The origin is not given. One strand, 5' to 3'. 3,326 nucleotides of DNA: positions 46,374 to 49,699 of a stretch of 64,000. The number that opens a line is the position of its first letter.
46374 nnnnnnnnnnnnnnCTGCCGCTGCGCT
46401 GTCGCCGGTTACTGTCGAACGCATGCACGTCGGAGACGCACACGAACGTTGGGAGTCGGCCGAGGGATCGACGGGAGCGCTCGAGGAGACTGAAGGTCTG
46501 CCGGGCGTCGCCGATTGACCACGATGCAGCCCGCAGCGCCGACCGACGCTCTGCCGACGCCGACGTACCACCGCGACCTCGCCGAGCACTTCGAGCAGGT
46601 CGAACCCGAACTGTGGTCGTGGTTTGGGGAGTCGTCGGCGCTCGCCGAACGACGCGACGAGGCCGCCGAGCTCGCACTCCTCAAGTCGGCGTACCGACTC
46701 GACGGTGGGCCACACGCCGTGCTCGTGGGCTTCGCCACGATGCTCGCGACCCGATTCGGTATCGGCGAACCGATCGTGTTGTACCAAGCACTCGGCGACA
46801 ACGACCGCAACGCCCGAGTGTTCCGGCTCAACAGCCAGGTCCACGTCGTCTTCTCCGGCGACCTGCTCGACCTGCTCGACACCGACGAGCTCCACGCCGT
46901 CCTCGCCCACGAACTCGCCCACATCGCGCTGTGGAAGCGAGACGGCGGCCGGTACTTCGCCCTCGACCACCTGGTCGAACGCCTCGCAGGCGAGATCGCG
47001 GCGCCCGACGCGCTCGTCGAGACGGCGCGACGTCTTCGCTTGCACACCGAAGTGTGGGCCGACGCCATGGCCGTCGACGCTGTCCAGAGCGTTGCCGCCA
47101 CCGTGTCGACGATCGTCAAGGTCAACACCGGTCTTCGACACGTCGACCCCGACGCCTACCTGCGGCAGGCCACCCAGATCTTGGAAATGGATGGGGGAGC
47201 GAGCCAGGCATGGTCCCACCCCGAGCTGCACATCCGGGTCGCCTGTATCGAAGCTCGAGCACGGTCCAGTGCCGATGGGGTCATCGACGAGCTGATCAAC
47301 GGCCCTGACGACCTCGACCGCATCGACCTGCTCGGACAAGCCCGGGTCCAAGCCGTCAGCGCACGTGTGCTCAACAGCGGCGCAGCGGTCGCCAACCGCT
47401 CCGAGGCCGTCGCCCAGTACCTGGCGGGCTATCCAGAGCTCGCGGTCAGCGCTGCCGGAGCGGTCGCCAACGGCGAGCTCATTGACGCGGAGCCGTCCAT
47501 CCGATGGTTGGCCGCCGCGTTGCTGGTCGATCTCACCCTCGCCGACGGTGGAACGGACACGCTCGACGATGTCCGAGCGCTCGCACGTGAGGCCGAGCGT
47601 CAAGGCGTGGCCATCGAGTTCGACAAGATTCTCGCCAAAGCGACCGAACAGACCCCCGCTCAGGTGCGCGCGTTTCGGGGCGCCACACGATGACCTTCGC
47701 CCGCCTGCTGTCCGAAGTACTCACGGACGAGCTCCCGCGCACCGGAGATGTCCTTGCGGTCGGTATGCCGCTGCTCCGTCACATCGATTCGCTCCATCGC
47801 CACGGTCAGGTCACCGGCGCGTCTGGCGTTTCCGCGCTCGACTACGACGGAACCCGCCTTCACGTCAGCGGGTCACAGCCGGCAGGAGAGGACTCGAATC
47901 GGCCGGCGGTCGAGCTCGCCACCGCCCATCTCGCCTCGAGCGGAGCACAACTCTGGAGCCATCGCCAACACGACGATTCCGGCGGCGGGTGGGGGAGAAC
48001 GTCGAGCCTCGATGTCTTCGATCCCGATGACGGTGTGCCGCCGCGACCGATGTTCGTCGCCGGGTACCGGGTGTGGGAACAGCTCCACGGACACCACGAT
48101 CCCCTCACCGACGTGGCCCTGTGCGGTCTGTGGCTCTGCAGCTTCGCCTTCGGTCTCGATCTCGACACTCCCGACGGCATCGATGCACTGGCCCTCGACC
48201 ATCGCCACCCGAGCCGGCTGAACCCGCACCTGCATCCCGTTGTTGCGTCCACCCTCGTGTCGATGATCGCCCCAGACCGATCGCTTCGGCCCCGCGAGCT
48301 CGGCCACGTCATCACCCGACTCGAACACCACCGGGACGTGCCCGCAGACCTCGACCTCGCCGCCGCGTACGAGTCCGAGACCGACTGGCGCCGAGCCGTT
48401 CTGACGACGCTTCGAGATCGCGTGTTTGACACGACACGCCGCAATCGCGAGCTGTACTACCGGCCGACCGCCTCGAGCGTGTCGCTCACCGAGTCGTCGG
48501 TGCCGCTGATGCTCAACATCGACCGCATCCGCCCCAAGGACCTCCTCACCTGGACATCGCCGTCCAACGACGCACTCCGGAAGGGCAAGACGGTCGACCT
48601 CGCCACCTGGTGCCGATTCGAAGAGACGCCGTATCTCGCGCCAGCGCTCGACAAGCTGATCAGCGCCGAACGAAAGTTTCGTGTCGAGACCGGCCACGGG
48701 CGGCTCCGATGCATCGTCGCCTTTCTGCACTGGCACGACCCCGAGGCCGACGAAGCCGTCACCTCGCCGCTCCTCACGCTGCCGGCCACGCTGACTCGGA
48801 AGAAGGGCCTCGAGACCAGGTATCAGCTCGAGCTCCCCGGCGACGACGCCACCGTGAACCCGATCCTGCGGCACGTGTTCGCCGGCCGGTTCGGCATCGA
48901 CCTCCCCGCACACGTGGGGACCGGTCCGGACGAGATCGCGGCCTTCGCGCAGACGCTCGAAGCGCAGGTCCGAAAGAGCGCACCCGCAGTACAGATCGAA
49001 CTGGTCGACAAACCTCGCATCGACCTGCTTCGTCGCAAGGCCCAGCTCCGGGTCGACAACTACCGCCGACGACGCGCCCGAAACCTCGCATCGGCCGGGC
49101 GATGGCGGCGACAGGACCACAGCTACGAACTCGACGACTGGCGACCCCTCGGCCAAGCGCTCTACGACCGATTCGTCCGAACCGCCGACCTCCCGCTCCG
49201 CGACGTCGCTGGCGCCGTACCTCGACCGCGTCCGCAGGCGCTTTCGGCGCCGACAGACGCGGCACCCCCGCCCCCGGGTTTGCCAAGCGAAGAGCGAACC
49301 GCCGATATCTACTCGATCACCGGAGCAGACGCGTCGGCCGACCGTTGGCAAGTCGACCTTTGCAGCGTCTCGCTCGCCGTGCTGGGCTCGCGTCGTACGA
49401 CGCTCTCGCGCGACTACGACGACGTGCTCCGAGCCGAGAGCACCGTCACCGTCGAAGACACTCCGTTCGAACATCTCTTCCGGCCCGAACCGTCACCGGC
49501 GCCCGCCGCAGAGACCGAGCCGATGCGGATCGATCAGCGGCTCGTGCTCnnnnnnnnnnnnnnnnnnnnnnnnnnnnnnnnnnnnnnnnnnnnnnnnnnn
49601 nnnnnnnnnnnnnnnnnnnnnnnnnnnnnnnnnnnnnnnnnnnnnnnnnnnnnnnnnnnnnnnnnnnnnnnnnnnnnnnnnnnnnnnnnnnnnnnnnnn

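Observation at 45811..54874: Six-gene same-strand cluster around a giant helicase-nuclease bracketed by two different Zn-metalloproteases: candidate undescribed (defence or DNA-surveillance) system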

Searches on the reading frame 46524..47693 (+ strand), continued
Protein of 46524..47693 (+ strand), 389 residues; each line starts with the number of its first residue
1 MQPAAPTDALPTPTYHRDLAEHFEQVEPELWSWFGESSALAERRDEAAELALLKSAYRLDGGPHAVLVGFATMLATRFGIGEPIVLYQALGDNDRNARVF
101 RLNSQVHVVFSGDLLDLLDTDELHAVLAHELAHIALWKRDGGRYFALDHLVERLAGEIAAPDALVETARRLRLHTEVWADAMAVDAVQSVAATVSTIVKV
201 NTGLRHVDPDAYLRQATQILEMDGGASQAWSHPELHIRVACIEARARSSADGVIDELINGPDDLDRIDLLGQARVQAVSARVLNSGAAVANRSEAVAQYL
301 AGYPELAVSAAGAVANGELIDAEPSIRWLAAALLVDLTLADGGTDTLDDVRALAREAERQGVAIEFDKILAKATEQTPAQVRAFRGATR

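Call 91: find_related_loci(query=A2, collection=viral_contigs, flank=8000)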
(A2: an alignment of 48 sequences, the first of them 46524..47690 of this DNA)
Query A2 (389 aa) in viral_contigs; peptide patterns used: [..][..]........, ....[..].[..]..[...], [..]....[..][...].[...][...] (x = any residue, [..] = any of these).
232 stretches matched a pattern, but none encodes a relative of the query by tblastn (E <= 1e-3).

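Call 92: find_related_loci(query=A2, collection=metagenome_contigs, flank=7000)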
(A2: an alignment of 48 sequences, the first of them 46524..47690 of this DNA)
Query A2 (389 aa) in metagenome_contigs; peptide patterns used: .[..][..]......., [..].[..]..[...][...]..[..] (x = any residue, [..] = any of these).
232 stretches matched a pattern; 144 encode a relative of the query (tblastn E <= 1e-3); the best 80 are kept; 80 distinct loci.
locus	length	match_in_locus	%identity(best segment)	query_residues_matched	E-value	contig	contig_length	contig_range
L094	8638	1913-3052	63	10-389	7e-152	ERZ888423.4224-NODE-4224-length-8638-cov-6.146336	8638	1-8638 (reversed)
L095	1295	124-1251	56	12-388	1e-142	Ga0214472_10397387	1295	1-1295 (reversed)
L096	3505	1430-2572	55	7-388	1e-130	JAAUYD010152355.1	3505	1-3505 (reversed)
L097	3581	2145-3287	55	10-385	6e-129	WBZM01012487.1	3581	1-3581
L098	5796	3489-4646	58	10-388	1e-124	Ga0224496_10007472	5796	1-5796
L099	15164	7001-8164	57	10-388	3e-121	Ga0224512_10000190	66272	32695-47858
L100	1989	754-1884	53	8-385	1e-128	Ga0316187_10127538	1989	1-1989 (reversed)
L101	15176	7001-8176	50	10-387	5e-107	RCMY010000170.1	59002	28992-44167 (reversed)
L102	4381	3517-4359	56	9-289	5e-95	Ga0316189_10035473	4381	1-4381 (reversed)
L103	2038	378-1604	45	6-385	3e-91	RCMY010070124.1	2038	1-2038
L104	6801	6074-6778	57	10-244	3e-80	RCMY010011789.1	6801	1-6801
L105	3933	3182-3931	55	8-257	1e-79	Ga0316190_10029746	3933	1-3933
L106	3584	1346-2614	42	11-374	5e-75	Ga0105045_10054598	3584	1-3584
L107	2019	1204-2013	46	11-251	1e-63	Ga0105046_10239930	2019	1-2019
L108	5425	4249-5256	40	9-341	6e-50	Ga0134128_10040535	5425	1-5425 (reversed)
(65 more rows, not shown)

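Call 95: search_solved_structures(query=A2, max_evalue=0.01)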
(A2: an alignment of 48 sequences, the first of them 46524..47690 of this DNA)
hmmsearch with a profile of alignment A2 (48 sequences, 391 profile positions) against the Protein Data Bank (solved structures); distinct sequences matched with E-value up to 0.01: 1.
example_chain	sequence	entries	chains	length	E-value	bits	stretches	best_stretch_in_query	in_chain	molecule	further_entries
3cqb_A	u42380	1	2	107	0.0096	18.5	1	86-135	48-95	Probable protease htpX homolog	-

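Call 99: list_cluster_members(proteins=[P0001, window:46524-47690:+, window:52804-54531:+])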
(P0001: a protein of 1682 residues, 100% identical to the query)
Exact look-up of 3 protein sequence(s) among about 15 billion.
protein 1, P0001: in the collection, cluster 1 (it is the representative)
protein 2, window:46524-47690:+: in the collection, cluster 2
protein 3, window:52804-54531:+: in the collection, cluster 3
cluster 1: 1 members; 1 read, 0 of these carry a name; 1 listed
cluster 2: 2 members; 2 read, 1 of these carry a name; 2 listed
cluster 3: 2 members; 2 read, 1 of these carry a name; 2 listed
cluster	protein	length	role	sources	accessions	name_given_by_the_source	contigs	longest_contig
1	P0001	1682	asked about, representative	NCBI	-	-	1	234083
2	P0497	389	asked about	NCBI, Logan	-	-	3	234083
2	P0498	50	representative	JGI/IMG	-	hypothetical protein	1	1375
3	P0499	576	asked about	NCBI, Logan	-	-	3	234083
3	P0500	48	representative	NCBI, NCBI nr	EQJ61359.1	hypothetical protein QSI_1054 [Clostridioides difficile P28]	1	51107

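Call 100: search_protein_families(library=padloc, proteins=[L087:8956-10146:+], max_evalue=0.01)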
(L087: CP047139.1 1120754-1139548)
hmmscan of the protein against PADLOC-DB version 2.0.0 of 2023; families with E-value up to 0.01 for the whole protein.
L087:8956-10146:+ (397 aa): 0 families

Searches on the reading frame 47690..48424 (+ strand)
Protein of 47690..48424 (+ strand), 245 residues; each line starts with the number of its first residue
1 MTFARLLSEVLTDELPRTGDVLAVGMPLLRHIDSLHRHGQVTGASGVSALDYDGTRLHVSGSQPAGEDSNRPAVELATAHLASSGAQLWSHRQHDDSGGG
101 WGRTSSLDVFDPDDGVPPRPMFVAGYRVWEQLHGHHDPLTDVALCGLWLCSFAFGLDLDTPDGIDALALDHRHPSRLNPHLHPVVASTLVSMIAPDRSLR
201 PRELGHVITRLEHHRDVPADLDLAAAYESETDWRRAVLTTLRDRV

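Call 98: search_protein_families(library=pfam, proteins=[window:47690-48424:+], max_evalue=5)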
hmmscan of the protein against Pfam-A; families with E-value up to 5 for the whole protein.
window:47690-48424:+ (245 aa): 0 families

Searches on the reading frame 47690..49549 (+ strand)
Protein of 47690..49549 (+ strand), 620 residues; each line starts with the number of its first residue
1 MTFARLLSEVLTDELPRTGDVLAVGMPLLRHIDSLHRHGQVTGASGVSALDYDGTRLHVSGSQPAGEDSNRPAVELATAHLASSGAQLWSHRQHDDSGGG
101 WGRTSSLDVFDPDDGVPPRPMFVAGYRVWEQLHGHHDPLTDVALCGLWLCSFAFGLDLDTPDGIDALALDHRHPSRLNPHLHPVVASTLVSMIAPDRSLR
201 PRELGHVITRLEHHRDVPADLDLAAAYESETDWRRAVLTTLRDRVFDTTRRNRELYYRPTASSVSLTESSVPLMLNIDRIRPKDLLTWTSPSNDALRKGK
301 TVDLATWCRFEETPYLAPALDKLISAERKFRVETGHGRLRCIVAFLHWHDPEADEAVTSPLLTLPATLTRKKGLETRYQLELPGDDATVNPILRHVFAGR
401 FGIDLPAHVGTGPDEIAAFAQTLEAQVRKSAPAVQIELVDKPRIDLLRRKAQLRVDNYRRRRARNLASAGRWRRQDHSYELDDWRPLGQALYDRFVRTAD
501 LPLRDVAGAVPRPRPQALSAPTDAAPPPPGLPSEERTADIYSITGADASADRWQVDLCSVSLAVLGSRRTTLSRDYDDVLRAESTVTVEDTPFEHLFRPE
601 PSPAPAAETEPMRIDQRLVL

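Call 56: predict_structure(alignment_id=A3)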
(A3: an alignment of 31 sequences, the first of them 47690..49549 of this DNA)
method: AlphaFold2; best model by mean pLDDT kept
length: 620 residues; sequences in the alignment: 31
mean_pLDDT: 77.5   pTM: 0.51
mean pLDDT of the five models: 77.5, 75.9, 75.2, 75.0, 72.1
residues with pLDDT >= 90: 183; 70-90: 264; 50-70: 112; < 50: 61
segments of 3 or more residues with pLDDT < 50: 470-474, 503-505, 511-529, 531-545, 571-573, 582-584, 616-620
pLDDT, mean of each block of 10 residues (from residue 1): 82 87 93 90 83 82 65 84 60 65 78 89 92 92 95 93 90 85 90 91 91 74 62 71 68 86 88 71 86 85 89 86 90 81 94 88 94 89 90 87 88 93 92 90 77 76 65 58 78 64 51 38 42 35 54 92 75 53 57 69 53 52
secondary structure, 60 per line:
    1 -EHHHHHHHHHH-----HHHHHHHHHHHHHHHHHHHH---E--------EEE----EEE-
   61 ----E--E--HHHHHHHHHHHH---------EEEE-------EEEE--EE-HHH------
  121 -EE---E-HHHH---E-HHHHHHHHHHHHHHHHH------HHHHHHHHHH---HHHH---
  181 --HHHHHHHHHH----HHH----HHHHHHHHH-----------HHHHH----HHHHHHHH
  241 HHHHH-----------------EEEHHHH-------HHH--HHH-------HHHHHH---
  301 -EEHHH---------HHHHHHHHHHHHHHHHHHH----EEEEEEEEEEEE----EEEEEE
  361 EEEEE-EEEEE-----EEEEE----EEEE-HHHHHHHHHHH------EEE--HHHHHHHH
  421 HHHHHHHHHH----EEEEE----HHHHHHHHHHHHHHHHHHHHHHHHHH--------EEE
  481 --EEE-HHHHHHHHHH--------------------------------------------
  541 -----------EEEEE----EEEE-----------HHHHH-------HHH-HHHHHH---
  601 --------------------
elements in order: H3-12 H18-37 E50-52 E57-59 H71-82 E92-95 E103-106 H129-132 H138-154 H161-170 H174-177 H183-192 H204-212 H224-228 H233-245 E263-265 H266-269 H292-297 H316-334 E339-350 E355-365 E367-371 E377-381 E386-389 H391-401 E408-410 H413-430 E435-439 H444-469 E478-480 E483-485 H487-496 E552-556 E561-564 H576-580 H592-597

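Call 59: fold_search(model_id=the predicted structure, library=pdb)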
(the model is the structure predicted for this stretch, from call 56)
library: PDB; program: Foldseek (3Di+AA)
matches with E <= 10: 1382; with E <= 0.001: 2
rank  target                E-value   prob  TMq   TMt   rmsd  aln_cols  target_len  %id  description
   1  6c9g_A                8.3e-04  1.00  0.21  0.32  24.5       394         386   13  AMP-activated protein kinase bound to pharmacological activator R739 (released 2018-11-28)
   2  3f69_B                9.8e-04  1.00  0.21  0.43   9.9       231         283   14  Crystal structure of the Mycobacterium tuberculosis PknB mutant kinase domain in complex with KT5720 (released 2008-12-02)
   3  3oro                  1.1e-03  1.00  0.21  0.44   7.1       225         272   14  Mycobacterium tuberculosis PknB kinase domain L33D mutant (crystal form 4) (released 2010-12-15)
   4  2fum_B                1.2e-03  1.00  0.20  0.43   7.9       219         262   13  Catalytic domain of protein kinase PknB from Mycobacterium tuberculosis in complex with mitoxantrone (released 2006-08-01)
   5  5iso_A                1.4e-03  0.98  0.21  0.27  26.4       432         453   13  STRUCTURE OF FULL LENGTH HUMAN AMPK (NON-PHOSPHORYLATED AT T-LOOP) IN COMPLEX WITH A SMALL MOLECULE ACTIVATOR, A BENZI (released 2017-03-29)
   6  2fum_A                2.4e-03  1.00  0.21  0.46   7.3       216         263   14  Catalytic domain of protein kinase PknB from Mycobacterium tuberculosis in complex with mitoxantrone (released 2006-08-01)
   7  3orl                  2.6e-03  1.00  0.20  0.42   6.3       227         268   12  Mycobacterium tuberculosis PknB kinase domain L33D mutant (crystal form 3) (released 2010-12-15)
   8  7jhh_A                3.3e-03  0.97  0.20  0.30  17.9       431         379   12  Cryo-EM structure of ATP-bound fully inactive AMPK in complex with Fab and nanobody (released 2021-07-21)
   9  6c9h_A                3.5e-03  0.97  0.21  0.29  25.7       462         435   12  non-phosphorylated AMP-activated protein kinase bound to pharmacological activator R734 (released 2018-11-28)
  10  3f69_A                4.1e-03  1.00  0.21  0.43   6.2       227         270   12  Crystal structure of the Mycobacterium tuberculosis PknB mutant kinase domain in complex with KT5720 (released 2008-12-02)
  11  6i2p_B                4.1e-03  1.00  0.19  0.41   6.8       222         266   11  Crystal structure of the Mycobacterium tuberculosis PknB kinase domain (L33E mutant) in complex with its substrate Gar (released 2019-05-22)
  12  4rew_A                4.3e-03  0.97  0.20  0.29  24.8       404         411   14  Crystal structure of the non-phosphorylated human alpha1 beta2 gamma1 holo-AMPK complex (released 2014-12-10)
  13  5u6y_A                5.1e-03  0.96  0.21  0.27  25.5       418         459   12  Pseudo-atomic model of the CaMKIIa holoenzyme. (released 2017-06-21)
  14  6c9j_A                5.7e-03  0.98  0.20  0.31  24.1       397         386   12  AMP-activated protein kinase bound to pharmacological activator R734 (released 2018-11-28)
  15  2nru_B                6.3e-03  1.00  0.21  0.41   9.3       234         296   11  Crystal structure of IRAK-4 (released 2006-12-12)
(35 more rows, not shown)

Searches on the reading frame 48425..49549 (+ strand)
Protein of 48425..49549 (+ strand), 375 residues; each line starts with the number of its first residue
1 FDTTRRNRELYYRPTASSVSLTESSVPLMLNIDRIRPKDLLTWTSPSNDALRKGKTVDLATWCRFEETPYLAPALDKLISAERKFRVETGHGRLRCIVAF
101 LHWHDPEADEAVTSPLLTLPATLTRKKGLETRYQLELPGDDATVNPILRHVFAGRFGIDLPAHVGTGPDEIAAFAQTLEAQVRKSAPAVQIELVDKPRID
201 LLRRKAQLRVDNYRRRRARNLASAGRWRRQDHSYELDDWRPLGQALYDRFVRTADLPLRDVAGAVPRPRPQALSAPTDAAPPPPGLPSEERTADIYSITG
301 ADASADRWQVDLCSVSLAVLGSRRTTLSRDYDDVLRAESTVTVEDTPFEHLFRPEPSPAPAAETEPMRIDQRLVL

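Call 98: search_protein_families(library=pfam, proteins=[window:48425-49549:+], max_evalue=5)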
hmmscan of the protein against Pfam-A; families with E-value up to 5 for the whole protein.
window:48425-49549:+ (375 aa): 1 family
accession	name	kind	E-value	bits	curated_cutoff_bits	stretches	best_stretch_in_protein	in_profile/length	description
PF13195.11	DUF4011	-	5.4e-11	43.2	22.2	1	2-150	4-156/158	Protein of unknown function (DUF4011)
